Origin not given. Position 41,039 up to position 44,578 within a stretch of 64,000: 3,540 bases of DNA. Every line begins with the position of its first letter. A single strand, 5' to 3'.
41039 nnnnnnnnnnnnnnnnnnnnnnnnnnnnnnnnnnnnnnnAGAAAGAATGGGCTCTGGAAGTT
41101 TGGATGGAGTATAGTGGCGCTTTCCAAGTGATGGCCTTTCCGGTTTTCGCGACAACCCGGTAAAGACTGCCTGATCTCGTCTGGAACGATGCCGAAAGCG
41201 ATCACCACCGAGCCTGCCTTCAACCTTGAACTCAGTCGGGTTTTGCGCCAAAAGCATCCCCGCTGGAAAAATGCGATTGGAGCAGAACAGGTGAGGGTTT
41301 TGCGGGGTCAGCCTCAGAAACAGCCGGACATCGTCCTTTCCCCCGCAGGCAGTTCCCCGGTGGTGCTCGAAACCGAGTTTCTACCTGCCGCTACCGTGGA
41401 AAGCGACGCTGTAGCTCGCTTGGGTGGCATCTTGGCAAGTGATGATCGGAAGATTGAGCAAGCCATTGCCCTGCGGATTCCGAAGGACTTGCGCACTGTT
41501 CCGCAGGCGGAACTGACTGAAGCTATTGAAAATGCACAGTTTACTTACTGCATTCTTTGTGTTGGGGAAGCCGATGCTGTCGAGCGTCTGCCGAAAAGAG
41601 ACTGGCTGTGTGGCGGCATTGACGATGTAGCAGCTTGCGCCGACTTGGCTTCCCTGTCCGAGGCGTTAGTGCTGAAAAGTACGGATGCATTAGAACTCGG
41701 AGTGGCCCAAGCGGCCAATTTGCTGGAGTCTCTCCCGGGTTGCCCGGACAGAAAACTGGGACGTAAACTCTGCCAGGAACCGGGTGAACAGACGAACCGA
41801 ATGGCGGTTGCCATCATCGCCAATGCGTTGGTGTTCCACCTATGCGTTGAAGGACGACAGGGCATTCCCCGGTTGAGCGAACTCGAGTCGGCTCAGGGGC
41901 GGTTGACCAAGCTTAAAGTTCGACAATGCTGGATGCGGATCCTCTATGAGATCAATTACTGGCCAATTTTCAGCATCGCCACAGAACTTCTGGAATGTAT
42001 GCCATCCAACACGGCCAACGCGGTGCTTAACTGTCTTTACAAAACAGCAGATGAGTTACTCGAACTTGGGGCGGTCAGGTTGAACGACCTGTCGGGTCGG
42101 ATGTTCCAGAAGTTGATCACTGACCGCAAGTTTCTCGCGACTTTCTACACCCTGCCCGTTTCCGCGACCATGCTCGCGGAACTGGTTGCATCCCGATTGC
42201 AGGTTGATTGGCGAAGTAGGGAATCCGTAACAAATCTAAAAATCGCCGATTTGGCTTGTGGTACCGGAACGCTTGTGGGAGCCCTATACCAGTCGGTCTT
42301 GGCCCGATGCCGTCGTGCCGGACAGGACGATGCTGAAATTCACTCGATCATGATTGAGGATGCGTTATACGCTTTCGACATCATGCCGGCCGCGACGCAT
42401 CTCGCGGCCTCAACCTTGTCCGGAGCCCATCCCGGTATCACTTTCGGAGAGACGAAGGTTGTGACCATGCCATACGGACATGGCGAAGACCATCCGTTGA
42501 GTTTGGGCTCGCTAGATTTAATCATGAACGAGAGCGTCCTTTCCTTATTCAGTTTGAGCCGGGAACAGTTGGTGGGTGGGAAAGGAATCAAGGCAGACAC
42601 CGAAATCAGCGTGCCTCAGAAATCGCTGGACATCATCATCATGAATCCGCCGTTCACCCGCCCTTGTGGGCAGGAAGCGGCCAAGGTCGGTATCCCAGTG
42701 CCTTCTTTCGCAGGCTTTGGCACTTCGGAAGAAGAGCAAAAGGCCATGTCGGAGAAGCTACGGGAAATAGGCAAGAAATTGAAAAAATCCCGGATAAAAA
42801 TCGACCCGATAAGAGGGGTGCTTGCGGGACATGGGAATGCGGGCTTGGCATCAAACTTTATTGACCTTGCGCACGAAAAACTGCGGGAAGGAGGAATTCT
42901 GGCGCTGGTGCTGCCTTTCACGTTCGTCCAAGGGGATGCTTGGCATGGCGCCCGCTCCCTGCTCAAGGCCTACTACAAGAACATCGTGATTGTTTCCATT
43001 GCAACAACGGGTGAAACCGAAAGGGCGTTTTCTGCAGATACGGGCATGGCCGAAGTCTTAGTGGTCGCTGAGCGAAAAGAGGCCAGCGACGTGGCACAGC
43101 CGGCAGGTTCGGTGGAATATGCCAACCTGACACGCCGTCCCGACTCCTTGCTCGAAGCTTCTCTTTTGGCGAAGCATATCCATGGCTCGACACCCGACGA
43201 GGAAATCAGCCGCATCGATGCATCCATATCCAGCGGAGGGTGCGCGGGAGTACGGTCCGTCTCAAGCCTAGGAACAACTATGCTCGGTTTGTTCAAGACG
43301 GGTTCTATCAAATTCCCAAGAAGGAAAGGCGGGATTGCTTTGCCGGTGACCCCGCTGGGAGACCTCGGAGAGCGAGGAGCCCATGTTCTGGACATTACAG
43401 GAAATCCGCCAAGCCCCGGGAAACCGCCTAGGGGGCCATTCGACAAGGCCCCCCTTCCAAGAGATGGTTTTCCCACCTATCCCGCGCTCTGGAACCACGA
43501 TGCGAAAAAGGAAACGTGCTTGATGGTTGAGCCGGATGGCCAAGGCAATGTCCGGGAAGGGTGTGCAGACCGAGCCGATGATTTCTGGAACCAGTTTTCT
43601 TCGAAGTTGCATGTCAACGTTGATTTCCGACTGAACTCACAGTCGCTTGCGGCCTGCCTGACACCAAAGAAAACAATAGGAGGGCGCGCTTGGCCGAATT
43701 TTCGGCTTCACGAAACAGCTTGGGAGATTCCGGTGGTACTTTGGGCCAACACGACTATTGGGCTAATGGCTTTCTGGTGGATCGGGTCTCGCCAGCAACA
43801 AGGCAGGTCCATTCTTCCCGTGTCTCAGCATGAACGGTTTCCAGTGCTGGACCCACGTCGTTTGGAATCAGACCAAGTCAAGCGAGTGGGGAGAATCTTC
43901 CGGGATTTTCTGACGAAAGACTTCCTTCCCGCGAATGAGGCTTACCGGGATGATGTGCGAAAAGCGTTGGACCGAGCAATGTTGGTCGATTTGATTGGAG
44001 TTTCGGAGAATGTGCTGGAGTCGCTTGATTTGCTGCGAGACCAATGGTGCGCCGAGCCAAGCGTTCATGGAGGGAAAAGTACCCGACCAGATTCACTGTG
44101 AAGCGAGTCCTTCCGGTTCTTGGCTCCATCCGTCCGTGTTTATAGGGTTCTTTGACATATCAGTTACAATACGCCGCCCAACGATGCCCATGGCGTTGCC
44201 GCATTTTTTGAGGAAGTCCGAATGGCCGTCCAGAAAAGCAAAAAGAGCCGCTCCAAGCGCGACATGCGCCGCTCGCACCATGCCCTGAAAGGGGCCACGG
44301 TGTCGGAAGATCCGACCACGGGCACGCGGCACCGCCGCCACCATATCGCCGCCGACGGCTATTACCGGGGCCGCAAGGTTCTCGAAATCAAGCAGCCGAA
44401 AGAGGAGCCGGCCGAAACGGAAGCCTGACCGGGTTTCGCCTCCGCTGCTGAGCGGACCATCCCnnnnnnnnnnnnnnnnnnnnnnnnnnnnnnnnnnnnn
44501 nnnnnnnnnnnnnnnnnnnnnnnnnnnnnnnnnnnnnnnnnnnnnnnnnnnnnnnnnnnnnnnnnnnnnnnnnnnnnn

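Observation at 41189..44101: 970-aa single-polypeptide N6-adenine methyltransferase fusion occupying the yceD position upstream of rpmF: Type IIG/IIL-like restriction-modification enzyme or novel defence enzyme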

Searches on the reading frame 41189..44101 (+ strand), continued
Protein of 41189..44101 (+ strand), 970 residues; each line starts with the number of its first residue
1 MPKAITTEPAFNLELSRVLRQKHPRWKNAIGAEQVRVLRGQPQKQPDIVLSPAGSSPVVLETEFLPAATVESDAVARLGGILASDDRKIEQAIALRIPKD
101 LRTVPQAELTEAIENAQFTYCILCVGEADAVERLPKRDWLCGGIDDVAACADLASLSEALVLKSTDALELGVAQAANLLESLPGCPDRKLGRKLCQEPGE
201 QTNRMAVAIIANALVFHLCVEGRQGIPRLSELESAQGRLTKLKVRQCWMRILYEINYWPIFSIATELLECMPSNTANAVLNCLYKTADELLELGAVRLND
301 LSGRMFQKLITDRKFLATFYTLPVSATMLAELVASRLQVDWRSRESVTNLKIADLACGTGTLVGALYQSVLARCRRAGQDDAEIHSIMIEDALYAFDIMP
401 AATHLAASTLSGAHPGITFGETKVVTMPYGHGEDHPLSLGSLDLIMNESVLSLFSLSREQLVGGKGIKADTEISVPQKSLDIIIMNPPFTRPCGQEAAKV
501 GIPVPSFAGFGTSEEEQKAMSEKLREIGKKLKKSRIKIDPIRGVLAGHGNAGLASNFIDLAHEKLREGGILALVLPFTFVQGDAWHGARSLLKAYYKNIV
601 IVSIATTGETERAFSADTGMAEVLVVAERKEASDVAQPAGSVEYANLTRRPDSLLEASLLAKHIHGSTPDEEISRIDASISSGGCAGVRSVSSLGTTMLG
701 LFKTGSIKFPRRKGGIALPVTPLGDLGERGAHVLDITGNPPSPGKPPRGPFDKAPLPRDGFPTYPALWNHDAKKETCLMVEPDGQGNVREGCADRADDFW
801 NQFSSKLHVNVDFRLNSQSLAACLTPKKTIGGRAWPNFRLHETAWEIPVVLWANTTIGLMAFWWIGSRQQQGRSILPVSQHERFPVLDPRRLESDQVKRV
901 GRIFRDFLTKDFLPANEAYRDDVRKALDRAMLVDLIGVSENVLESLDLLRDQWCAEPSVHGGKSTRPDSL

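Call 61: search_dna_similar(query=window:41189-44098:+, collection=plasmids, mode=protein, max_rows=15)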
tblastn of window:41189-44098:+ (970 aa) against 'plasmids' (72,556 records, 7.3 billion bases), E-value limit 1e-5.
Records with a match: 8; places in all: 8; records where one place covers at least 80% of the query: 3.
Best place of each record, by identity: <60% 8.
By first word of the organism name: Dinoroseobacter 3; Nitrosospira 1; Aminobacter 1; Sulfuricystis 1; Methanothermobacter 1; Halorussus 1.
By predicted mobility (MOB-suite, as given by PLSDB): non-mobilizable 6; mobilizable 2.
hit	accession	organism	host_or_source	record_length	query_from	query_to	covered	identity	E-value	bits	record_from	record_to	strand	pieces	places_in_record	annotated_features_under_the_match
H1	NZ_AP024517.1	Nitrosospira sp. NRS527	Oryza sativa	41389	7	959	98%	34.7%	1e-167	551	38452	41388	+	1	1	none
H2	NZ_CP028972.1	Aminobacter sp. MSH1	Soil,Dichlobenil-treated soil sampled ...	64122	43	959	95%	26.0%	2e-55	218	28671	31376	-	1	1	N-6 DNA methylase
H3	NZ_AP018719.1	Sulfuricystis multivorans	-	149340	43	860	84%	26.7%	4e-54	214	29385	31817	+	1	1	hypothetical protein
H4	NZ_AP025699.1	Methanothermobacter tenebrarum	-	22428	165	677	53%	25.2%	2e-22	112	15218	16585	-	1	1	N-6 DNA methylase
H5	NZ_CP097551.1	Dinoroseobacter shibae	Alexandrium ostenfeldii,pure culture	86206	424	942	34%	37.3%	5e-31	201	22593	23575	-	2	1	hypothetical protein (x2)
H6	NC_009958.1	Dinoroseobacter shibae DFL 12 = DSM 16493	-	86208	424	942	34%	37.3%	5e-31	201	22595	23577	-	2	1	hypothetical protein (x2)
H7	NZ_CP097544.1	Dinoroseobacter shibae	Prorocentrum lima,pure culture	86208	424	942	34%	37.3%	5e-31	201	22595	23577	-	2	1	hypothetical protein (x2)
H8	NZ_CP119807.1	Halorussus lipolyticus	cell culture,coastal saline-alkali land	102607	174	634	48%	25.6%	3e-20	104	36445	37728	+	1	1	N-6 DNA methylase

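Call 62: get_annotated_region(hit=H2, flank=6000)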
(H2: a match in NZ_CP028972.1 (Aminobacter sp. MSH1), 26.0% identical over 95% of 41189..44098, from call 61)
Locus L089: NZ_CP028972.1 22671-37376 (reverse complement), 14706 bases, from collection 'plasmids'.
description: Aminobacter sp. MSH1 plasmid pUSP4, complete sequence
organism: Aminobacter sp. MSH1 (NCBI taxid 374606)
taxonomy: Bacteria; Pseudomonadota; Alphaproteobacteria; Hyphomicrobiales; Phyllobacteriaceae; Aminobacter; Aminobacter sp. MSH1
host: -; source: Soil,Dichlobenil-treated soil sampled from the courtyard of a former plant nursery located above a ...; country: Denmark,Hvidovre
typing (MOB-suite, as given by PLSDB): mobilizable; relaxase MOBP
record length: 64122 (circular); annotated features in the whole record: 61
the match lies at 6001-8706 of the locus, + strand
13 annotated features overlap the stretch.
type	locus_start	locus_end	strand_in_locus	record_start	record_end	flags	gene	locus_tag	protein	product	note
CDS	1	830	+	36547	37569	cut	-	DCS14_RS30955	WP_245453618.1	L-histidine N(alpha)-methyltransferase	-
CDS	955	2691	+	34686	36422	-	-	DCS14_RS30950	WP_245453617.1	hybrid sensor histidine kinase/response regulator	-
CDS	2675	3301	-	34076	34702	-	-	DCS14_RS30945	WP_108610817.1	response regulator transcription factor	GO:0000160 - phosphorelay signal transduction system [Evidence IEA]; GO:0006355 - regulation of DNA-templated ...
CDS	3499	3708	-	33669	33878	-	-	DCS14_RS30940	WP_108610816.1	hypothetical protein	-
CDS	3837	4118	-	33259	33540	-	-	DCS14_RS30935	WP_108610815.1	hypothetical protein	-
CDS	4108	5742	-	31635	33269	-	-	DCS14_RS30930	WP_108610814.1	DUF5710 domain-containing protein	-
CDS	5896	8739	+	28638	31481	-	-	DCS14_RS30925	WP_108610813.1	N-6 DNA methylase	GO:0006306 - DNA methylation [Evidence IEA]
CDS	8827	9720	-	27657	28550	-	-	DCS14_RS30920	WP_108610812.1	zincin-like metallopeptidase domain-containing protein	-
CDS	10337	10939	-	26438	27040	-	-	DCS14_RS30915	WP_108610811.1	methyltransferase type 11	-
CDS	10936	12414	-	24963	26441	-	-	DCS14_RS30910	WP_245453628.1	DUF3560 domain-containing protein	-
CDS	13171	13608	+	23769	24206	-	-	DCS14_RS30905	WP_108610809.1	hypothetical protein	-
CDS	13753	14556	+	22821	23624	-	-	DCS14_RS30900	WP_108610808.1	lytic transglycosylase domain-containing protein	-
CDS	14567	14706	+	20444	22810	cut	-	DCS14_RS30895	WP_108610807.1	DNA topoisomerase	GO:0006265 - DNA topological change [Evidence IEA]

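Call 63: get_annotated_region(hit=H1, flank=6000)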
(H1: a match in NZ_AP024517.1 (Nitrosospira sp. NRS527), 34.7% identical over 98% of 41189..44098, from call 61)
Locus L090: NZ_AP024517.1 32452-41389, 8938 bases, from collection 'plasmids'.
description: Nitrosospira sp. NRS527 plasmid pNRS527-2, complete sequence
organism: Nitrosospira sp. NRS527 (NCBI taxid 155925)
taxonomy: Bacteria; Pseudomonadota; Betaproteobacteria; Nitrosomonadales; Nitrosomonadaceae; Nitrosospira; Nitrosospira sp. NRS527
host: -; source: Oryza sativa; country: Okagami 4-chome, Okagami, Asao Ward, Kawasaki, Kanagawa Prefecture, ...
typing (MOB-suite, as given by PLSDB): non-mobilizable
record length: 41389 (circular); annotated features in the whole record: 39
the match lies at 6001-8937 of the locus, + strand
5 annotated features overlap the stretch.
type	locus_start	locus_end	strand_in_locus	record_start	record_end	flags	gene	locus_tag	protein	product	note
CDS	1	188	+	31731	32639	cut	-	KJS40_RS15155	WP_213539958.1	TrbG/VirB9 family P-type conjugative transfer protein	-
CDS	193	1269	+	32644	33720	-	-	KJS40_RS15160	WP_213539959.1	TrbI/VirB10 family protein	-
CDS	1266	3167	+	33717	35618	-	-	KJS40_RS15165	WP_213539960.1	hypothetical protein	-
CDS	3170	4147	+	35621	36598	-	-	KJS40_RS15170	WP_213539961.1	ATPase, T2SS/T4P/T4SS family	-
CDS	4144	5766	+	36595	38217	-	-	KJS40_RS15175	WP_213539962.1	type IV secretory system conjugative DNA transfer family protein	-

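Call 68: search_protein_families(library=pfam, alignment_id=A4, max_evalue=0.00001)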
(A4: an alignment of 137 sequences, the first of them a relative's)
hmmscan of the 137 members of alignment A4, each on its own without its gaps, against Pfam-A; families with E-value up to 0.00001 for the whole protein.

A. member 1, L024:9684-9995:+ (104 aa): 0 families

B. families by the number of members that match (of 137 scanned): 87 families (the first 25 are shown)
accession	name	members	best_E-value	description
PF13304.12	AAA_21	3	1.4e-15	AAA domain, putative AbiEii toxin, Type IV TA system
PF02515.22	CoA_transf_3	2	8.3e-142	CoA-transferase family III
PF11850.13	DUF3370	2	1.4e-124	Protein of unknown function (DUF3370)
PF02405.21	MlaE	2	1.5e-71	Permease MlaE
PF01709.26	Transcrip_reg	2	1.2e-59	TACO1/YebC second and third domain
PF00884.28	Sulfatase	2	3.5e-57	Sulfatase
PF16347.10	SGSH_C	2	2.5e-52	N-sulphoglucosamine sulphohydrolase, C-terminal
PF01555.25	N6_N4_Mtase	2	3.7e-39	DNA methylase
PF00005.33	ABC_tran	2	9.5e-36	ABC transporter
PF00483.29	NTP_transferase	2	4.2e-34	Nucleotidyl transferase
PF20772.2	TACO1_YebC_N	2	9.5e-32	TACO1/YebC protein N-terminal domain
PF00528.27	BPD_transp_1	2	1.7e-28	Binding-protein-dependent transport system inner membrane component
PF01972.22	SDH_protease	2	1e-16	ClpP-like SDH-type serine proteinase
PF04199.19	Cyclase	2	1.1e-14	Putative cyclase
PF12804.13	NTP_transf_3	2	4.5e-13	MobA-like NTP transferase domain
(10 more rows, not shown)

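Call 70: search_dna_similar(query=window:41189-44098:+, collection=phages, mode=protein, max_rows=10)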
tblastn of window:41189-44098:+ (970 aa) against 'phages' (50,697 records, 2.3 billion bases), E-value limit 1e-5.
Records with a match: 11; places in all: 11; records where one place covers at least 80% of the query: 0.
Best place of each record, by identity: <60% 11.
By first word of the organism name: Halorubrum 10; Hardygib1 1.
By host as written in the record: Halorubrum sp. 7; Halorubrum sodomense 2; Haloferax gibbonsii Ma2.38 1; Halorubrum sp. LN27 1.
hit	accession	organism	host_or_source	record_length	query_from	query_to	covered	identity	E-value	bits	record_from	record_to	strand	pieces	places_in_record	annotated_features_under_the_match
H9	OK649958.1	Hardygib1 virus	Haloferax gibbonsii Ma2.38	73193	175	708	55%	23.9%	2e-20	104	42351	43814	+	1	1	DNA methylase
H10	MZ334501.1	Halorubrum sodomense tailed virus 4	Halorubrum sodomense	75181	175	708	55%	23.9%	2e-20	104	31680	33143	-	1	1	type IIG restriction modification enzyme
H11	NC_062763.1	Halorubrum sodomense tailed virus 4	Halorubrum sodomense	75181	175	708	55%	23.9%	2e-20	104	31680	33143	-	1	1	type IIG restriction modification enzyme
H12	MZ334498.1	Halorubrum virus HRTV-20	Halorubrum sp.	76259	175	708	55%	23.9%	2e-20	104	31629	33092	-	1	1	type IIG restriction modification enzyme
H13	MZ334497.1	Halorubrum virus HRTV-18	Halorubrum sp.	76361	175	708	55%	23.9%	2e-20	104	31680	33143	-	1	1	type IIG restriction modification enzyme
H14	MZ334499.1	Halorubrum virus HRTV-22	Halorubrum sp.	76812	175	708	55%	23.9%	2e-20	104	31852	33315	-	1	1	type IIG restriction modification enzyme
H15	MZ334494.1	Halorubrum virus HRTV-19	Halorubrum sp.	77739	175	708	55%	23.9%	2e-20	104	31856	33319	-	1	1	type IIG restriction modification enzyme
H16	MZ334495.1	Halorubrum virus HRTV-23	Halorubrum sp.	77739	175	708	55%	23.9%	2e-20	104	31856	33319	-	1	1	type IIG restriction modification enzyme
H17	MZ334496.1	Halorubrum tailed virus 10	Halorubrum sp.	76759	175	708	55%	23.8%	4e-21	106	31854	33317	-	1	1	type IIG restriction modification enzyme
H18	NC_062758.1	Halorubrum tailed virus 10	Halorubrum sp.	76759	175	708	55%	23.8%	4e-21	106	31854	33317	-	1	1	type IIG restriction modification enzyme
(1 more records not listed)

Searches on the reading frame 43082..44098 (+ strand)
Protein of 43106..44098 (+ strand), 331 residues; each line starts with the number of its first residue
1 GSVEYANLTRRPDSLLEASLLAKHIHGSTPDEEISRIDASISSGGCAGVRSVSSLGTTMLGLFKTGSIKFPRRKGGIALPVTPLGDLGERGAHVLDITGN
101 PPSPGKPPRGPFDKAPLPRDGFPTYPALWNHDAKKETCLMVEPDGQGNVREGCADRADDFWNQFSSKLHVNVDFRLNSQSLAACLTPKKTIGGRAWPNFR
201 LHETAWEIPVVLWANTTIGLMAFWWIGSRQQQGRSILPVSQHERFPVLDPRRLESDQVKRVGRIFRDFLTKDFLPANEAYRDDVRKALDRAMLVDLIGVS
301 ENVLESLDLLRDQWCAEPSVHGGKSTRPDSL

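Call 23: search_protein_representatives(protein=window:43106-44098:+)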
Query: 331 residues. Proteins with E-value up to 0.001 (for the whole library): 1158; up to 1e-10: 785; up to 1e-30: 294. The best 150 are listed.
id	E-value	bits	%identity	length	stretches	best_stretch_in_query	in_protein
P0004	4.1e-131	453.5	62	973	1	4-328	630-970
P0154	1.5e-95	336.5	52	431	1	37-329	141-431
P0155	1.9e-93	329.6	49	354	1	2-330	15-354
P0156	2.6e-93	329.2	47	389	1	3-327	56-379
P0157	6.6e-91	321.3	51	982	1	3-329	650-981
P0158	8.1e-91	321.0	50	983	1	2-328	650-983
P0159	1.2e-90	320.5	46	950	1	2-327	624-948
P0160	7.5e-90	317.8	52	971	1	1-326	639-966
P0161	9.7e-89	314.1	51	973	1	3-330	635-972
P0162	1.1e-88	314.0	48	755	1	2-328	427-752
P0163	7.2e-87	308.0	49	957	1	5-329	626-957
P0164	3.0e-85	302.7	49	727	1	3-324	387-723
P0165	4.0e-85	302.3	50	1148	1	5-329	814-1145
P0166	1.9e-84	300.0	53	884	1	38-327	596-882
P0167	7.6e-84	298.1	47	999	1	3-330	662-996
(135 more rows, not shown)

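Call 40: predict_structure(alignment_id=A3)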
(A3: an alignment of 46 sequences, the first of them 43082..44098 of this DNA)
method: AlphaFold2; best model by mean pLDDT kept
length: 339 residues; sequences in the alignment: 46
mean_pLDDT: 91.2   pTM: 0.89
mean pLDDT of the five models: 91.2, 90.6, 90.6, 90.5, 88.8
residues with pLDDT >= 90: 261; 70-90: 55; 50-70: 16; < 50: 7
segments of 3 or more residues with pLDDT < 50: 1-6
pLDDT, mean of each block of 10 residues (from residue 1): 53 83 91 78 81 76 92 93 95 97 95 94 93 95 96 97 97 97 95 97 95 98 98 81 93 98 97 98 97 99 98 96 91 64
secondary structure, 60 per line:
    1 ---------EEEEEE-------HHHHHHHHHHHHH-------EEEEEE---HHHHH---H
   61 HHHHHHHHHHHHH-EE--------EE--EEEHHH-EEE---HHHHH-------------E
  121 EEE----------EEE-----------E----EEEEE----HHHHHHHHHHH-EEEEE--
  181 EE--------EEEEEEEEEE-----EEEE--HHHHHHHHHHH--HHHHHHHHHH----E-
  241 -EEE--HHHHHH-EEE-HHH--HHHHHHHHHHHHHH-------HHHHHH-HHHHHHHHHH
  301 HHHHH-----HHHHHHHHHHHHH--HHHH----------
elements in order: E10-15 H23-35 E43-48 H52-56 H60-73 E89-91 E96-98 H102-106 E120-123 E134-136 E153-157 H162-172 E174-178 E191-200 E206-209 H212-222 H225-234 E242-244 H247-252 E254-256 H263-276 H284-289 H291-305 H311-323 H326-329

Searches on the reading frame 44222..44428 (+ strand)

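Call 45: search_protein_families(library=pfam, proteins=[window:44222-44428:+], max_evalue=0.001)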
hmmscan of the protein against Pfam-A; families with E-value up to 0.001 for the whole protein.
window:44222-44428:+ (68 aa): 1 family
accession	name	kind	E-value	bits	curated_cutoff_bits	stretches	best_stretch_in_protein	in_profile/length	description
PF01783.29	Ribosomal_L32p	-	2e-20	73.2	21.3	1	2-55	1-55/56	Ribosomal L32p protein family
